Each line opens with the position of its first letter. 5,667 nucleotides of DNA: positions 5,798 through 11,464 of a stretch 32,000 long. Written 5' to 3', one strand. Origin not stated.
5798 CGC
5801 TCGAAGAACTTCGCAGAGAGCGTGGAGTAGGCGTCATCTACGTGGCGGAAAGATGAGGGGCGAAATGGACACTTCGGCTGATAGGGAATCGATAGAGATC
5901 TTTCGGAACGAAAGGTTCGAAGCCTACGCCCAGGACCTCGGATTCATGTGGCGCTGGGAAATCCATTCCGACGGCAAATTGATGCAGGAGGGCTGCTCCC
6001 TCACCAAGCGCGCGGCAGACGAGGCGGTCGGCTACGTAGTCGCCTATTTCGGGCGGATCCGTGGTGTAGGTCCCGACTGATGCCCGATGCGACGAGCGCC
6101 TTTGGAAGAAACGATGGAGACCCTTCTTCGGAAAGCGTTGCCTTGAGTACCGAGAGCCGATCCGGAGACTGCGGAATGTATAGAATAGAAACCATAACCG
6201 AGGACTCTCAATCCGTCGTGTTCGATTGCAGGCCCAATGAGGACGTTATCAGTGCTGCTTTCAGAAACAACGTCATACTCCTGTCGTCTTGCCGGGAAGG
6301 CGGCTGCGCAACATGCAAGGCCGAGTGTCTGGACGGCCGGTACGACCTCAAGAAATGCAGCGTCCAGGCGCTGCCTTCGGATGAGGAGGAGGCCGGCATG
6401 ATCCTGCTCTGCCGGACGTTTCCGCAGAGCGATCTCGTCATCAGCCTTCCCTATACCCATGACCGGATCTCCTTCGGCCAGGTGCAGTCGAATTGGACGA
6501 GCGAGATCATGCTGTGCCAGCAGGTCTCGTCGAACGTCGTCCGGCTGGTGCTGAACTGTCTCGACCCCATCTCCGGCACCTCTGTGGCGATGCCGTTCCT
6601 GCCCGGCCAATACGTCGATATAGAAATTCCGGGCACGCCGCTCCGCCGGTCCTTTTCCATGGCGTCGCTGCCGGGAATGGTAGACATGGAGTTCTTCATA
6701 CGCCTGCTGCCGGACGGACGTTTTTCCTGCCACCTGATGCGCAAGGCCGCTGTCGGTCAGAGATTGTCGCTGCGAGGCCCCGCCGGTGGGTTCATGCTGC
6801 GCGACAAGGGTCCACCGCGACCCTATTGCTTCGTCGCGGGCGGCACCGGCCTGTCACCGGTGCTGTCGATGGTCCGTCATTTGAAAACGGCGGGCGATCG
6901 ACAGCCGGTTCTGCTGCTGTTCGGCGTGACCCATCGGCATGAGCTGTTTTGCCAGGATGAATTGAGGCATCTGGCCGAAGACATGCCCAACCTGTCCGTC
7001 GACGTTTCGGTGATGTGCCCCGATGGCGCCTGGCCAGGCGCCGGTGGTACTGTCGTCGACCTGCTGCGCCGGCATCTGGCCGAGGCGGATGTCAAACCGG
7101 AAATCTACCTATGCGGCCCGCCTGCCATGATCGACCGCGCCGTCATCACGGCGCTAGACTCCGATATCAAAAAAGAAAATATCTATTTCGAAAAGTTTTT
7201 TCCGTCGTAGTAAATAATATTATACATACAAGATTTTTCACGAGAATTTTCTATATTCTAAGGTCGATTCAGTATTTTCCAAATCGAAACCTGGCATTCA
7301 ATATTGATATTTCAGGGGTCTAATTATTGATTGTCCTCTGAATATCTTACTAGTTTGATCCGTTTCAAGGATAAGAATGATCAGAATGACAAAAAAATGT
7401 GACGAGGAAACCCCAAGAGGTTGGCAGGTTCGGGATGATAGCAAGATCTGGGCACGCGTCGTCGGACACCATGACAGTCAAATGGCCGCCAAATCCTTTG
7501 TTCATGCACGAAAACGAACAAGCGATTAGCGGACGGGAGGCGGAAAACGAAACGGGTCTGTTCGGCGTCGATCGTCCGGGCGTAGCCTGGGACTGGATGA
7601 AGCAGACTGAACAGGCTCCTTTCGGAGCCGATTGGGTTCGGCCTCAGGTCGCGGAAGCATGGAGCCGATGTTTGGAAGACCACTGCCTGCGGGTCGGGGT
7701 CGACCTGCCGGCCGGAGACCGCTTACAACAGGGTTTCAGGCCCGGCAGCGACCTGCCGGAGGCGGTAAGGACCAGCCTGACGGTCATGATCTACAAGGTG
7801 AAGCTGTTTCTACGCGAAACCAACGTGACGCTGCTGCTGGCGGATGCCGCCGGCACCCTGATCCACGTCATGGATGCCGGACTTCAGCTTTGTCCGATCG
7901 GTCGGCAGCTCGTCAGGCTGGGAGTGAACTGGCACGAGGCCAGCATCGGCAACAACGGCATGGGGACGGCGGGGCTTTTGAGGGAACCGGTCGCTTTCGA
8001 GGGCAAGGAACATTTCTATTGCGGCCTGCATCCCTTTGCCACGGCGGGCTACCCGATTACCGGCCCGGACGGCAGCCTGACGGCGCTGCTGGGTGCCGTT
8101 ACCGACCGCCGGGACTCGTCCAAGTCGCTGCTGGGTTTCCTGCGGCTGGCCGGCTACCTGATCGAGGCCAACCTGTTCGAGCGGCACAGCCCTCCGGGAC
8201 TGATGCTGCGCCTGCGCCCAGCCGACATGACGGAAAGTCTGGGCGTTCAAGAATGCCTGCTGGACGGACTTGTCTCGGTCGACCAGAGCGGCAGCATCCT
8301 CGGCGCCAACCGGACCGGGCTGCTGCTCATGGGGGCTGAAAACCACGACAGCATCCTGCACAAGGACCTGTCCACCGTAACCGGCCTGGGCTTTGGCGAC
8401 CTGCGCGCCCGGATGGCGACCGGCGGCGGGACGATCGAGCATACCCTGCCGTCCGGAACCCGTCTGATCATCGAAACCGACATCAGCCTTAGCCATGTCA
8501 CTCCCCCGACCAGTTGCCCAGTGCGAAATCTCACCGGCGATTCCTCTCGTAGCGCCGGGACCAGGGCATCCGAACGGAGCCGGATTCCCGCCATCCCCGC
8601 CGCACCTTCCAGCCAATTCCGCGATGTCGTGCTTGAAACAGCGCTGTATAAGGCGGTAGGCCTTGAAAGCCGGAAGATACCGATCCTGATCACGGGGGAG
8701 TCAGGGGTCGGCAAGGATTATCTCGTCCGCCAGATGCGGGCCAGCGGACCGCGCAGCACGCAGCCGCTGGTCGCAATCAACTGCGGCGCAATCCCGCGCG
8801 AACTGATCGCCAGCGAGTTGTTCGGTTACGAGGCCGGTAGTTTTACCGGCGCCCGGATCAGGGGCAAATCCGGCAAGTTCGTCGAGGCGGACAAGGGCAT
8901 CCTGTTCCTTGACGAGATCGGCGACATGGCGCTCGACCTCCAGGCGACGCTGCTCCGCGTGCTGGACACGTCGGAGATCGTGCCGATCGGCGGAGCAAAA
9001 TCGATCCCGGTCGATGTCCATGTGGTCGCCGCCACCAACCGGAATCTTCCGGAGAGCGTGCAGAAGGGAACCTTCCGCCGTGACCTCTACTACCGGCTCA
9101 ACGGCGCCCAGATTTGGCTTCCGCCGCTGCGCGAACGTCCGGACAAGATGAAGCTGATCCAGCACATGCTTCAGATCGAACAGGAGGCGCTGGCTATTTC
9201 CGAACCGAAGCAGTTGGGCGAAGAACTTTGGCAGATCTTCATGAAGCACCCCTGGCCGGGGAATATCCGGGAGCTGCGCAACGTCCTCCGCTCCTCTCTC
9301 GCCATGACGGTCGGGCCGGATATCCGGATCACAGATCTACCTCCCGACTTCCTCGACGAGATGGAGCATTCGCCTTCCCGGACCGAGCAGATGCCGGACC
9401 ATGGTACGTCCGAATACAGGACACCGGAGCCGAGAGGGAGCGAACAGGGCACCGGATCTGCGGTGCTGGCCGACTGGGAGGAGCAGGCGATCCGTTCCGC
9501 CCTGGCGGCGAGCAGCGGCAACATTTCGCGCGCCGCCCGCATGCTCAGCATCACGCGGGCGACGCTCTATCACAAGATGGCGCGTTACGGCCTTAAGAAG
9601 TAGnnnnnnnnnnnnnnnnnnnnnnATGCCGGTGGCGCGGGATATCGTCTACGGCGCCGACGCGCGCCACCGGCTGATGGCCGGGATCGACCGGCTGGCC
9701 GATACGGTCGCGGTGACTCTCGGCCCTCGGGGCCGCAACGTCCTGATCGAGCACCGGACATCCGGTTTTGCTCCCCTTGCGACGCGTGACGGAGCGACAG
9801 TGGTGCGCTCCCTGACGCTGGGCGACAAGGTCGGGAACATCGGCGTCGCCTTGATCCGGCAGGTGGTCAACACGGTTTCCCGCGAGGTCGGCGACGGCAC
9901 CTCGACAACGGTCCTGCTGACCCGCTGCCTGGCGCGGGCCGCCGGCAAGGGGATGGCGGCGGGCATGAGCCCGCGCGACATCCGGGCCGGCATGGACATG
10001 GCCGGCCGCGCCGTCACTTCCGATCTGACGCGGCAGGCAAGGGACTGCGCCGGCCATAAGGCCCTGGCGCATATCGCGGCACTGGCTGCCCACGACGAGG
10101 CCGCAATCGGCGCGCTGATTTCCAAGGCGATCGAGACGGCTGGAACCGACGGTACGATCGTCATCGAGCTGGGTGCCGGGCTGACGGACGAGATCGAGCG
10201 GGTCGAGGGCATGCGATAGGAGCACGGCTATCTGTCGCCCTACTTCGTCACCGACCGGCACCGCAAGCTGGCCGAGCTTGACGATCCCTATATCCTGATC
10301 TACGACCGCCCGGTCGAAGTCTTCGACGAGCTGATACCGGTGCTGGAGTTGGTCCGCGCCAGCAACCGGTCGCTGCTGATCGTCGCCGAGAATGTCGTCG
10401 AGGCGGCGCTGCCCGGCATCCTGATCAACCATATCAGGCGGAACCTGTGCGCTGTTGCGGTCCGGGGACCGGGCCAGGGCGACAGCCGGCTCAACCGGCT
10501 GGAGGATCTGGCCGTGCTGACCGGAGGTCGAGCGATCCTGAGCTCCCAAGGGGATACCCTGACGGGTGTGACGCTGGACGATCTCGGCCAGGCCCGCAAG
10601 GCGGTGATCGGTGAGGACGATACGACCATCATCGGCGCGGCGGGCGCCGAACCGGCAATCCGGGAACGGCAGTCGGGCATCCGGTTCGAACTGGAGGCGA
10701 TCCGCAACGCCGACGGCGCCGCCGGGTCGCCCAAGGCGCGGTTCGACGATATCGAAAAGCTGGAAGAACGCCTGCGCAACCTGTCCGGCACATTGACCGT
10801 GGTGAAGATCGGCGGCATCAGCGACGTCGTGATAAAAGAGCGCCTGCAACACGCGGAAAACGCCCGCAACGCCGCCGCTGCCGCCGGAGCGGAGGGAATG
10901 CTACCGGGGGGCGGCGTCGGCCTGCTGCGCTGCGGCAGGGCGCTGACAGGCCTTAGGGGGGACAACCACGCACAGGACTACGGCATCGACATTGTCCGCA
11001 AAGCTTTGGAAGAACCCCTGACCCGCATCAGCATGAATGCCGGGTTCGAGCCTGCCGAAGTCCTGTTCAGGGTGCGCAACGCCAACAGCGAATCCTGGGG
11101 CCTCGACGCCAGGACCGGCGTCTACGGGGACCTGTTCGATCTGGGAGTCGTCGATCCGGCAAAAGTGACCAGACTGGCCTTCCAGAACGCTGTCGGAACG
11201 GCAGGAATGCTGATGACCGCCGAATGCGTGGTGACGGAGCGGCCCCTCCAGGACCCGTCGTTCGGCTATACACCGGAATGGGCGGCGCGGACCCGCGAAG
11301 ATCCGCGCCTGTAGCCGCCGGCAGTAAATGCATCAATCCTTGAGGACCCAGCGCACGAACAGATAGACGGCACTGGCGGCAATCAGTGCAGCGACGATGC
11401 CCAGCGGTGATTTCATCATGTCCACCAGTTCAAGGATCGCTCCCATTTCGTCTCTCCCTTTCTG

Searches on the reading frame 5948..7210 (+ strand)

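Call 4: search_protein_families(library=pfam, proteins=[window:5948-7210:+], max_evalue=0.01)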
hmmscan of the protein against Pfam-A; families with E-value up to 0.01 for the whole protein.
window:5948-7210:+ (420 aa): 3 families
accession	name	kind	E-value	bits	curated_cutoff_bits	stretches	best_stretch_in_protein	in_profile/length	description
PF00175.26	NAD_binding_1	-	2.1e-19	70.6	22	1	295-397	1-106/109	Oxidoreductase NAD-binding domain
PF00111.32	Fer2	-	1.3e-12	47.9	21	1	83-160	1-77/77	2Fe-2S iron-sulfur cluster binding domain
PF00970.30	FAD_binding_6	-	2.3e-08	34.7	21.1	1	191-282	8-97/99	Oxidoreductase FAD-binding domain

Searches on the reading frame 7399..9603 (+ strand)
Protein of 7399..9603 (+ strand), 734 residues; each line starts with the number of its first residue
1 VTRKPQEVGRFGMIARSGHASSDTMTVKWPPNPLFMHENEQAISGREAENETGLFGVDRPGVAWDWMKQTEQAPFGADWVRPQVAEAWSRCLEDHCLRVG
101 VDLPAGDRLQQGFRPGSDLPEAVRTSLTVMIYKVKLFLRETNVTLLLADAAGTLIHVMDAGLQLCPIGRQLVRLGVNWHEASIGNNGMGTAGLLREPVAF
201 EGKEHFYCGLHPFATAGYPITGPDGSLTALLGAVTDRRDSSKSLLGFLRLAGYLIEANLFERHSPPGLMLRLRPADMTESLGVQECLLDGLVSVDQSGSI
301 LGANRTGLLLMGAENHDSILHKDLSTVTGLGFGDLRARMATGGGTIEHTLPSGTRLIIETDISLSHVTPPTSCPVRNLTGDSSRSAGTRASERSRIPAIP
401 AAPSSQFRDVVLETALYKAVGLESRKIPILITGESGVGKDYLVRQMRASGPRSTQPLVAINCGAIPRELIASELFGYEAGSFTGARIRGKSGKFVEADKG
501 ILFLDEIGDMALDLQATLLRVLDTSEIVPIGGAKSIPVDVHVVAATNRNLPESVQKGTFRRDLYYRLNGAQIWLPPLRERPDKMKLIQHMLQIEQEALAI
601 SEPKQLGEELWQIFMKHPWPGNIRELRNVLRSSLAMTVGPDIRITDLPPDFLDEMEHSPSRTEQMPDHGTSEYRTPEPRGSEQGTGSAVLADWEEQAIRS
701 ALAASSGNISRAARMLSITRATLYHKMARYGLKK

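Call 4: search_protein_families(library=pfam, proteins=[window:7399-9603:+], max_evalue=0.01)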
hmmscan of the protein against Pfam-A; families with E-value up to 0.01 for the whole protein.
window:7399-9603:+ (734 aa): 9 families
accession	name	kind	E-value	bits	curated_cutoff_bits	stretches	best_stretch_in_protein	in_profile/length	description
PF00158.32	Sigma54_activat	-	2.9e-58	196.7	20.2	1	416-572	12-167/168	Sigma-54 interaction domain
PF25601.1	AAA_lid_14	-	1.6e-15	57.1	27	1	580-661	3-84/87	AAA+ ATPase lid domain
PF14532.12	Sigma54_activ_2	-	5.8e-13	49.7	25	1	423-577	18-138/138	Sigma-54 interaction domain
PF02954.25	HTH_8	-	3.3e-11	43.2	22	1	690-730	2-42/42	Bacterial regulatory protein, Fis family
PF07724.20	AAA_2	-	3.4e-06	27.6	27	1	426-534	3-111/166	AAA domain (Cdc48 subfamily)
PF07728.20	AAA_5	-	4.8e-06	27.1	22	1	429-550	2-125/139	AAA domain (dynein-related subfamily)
PF00004.35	AAA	-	0.0002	22.3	21.2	1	429-556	1-116/131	ATPase family associated with various cellular activities (AAA)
PF00493.29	MCM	-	0.00072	19.2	23.3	1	426-547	57-172/224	MCM P-loop domain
PF01078.27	Mg_chelatase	-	0.0045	16.9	20.3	0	482-548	90-158/207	Magnesium chelatase, subunit ChlI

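Call 64: search_protein_families(library=ncbifam, proteins=[window:7498-9603:+], max_evalue=0.001)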
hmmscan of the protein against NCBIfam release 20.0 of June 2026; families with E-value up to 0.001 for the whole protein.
window:7498-9603:+ (701 aa): 29 families (the best 25 are shown)
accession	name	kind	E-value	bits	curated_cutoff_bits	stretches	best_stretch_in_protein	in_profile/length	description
NF041552.1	TF_PrdR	equivalog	1.1e-81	275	795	1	385-698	282-577/577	sigma-54 dependent transcriptional regulator PrdR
TIGR01818.1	ntrC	equivalog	4e-79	266.6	558.6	1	382-694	145-460/463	nitrogen regulation protein NR(I)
TIGR02915.1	PEP_resp_reg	equivalog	1.1e-73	248.6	502.6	2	392-615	161-383/445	PEP-CTERM-box response regulator transcription factor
TIGR02329.1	propionate_PrpR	equivalog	3.7e-72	243.6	499.2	1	394-694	236-524/526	propionate catabolism operon regulatory protein PrpR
NF003451.0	PRK05022.1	equivalog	2e-71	241.3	476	1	393-700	213-511/512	nitric oxide reductase transcriptional regulator NorR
NF038308.1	RNA_repair_RtcR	equivalog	2.2e-71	241.3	650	1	392-697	203-516/530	RNA repair transcriptional activator RtcR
NF041946.1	LuxO_transreg_Vib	equivalog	8.6e-70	235.8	800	1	390-696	153-459/463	quorum-sensing sigma-54 dependent transcriptional regulator LuxO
NF050807.1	TransRegFlbDCaul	equivalog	1.4e-69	235.1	750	1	375-697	123-438/454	sigma-54-dependent transcriptional regulator FlbD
NF008469.0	PRK11361.1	equivalog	2.1e-69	234.4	714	1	394-700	167-457/461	acetoacetate metabolism transcriptional regulator AtoC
NF008176.1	PRK10923.1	equivalog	1.3e-68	231.7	620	1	383-699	150-468/469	nitrogen regulation protein NR(I)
NF008485.2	PRK11388.1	equivalog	1.2e-67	228.6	551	2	393-700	355-638/643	dihydroxyacetone kinase operon transcriptional regulator DhaR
NF011953.0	PRK15424.1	equivalog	2.5e-67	227.7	703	1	393-695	242-532/538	propionate catabolism operon regulatory protein PrpR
TIGR01817.1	nifA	equivalog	3e-66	224.3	528.85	1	394-694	220-524/534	nif-specific transcriptional activator NifA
NF041906.1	V4R_TF_MobR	exception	4.8e-63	213.5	999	1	383-696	248-543/544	phenol degradation transcriptional regulator MobR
TIGR02974.1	phageshock_pspF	equivalog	3.8e-60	203.9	443.55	1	393-697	22-336/336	phage shock protein operon transcriptional activator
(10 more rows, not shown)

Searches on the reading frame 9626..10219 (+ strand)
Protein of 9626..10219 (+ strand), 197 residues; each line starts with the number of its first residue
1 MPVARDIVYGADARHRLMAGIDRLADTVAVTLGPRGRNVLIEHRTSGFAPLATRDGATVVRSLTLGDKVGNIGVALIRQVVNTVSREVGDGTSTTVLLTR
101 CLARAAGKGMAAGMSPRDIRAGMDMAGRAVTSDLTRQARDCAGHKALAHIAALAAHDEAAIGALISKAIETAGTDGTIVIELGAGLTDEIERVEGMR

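Call 59: find_encoding_contigs(protein=window:9626-10219:+, flank=3000, max_places=6)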
Protein window:9626-10219:+ (197 aa): 1 contig read that carries it; 1 place shown.
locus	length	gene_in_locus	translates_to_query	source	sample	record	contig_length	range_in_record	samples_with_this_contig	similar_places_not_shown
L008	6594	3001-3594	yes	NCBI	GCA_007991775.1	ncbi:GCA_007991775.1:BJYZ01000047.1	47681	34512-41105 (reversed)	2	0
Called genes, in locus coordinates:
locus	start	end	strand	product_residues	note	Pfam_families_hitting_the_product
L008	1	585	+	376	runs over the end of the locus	PF00111:Fer2, PF00970:FAD_binding_6 (weak), PF00175:NAD_binding_1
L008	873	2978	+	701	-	PF00158:Sigma54_activat, PF07724:AAA_2 (weak), PF07728:AAA_5 (weak), PF14532:Sigma54_activ_2, PF25601:AAA_lid_14, PF02954:HTH_8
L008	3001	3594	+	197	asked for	PF00118:Cpn60_TCP1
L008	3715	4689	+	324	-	PF00118:Cpn60_TCP1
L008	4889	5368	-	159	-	-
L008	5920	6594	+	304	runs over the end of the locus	PF04896:AmoC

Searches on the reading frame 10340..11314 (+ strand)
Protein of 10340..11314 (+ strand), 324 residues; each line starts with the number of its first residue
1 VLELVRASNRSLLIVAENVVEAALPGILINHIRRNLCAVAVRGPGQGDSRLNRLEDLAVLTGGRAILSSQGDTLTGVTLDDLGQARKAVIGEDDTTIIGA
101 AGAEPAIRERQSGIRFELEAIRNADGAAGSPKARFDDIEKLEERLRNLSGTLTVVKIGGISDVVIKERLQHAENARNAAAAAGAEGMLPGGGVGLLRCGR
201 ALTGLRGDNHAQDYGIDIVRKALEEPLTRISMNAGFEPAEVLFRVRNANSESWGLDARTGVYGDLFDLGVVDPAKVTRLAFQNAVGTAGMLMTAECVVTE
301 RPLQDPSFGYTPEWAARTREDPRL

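Call 10: search_protein_families(library=pfam, proteins=[window:10340-11314:+], max_evalue=0.001)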
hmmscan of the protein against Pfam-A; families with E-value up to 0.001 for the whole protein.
window:10340-11314:+ (324 aa): 1 family
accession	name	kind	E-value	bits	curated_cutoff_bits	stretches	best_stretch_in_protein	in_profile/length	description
PF00118.29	Cpn60_TCP1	-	5.6e-31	108.2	34.3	1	38-301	280-489/490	TCP-1/cpn60 chaperonin family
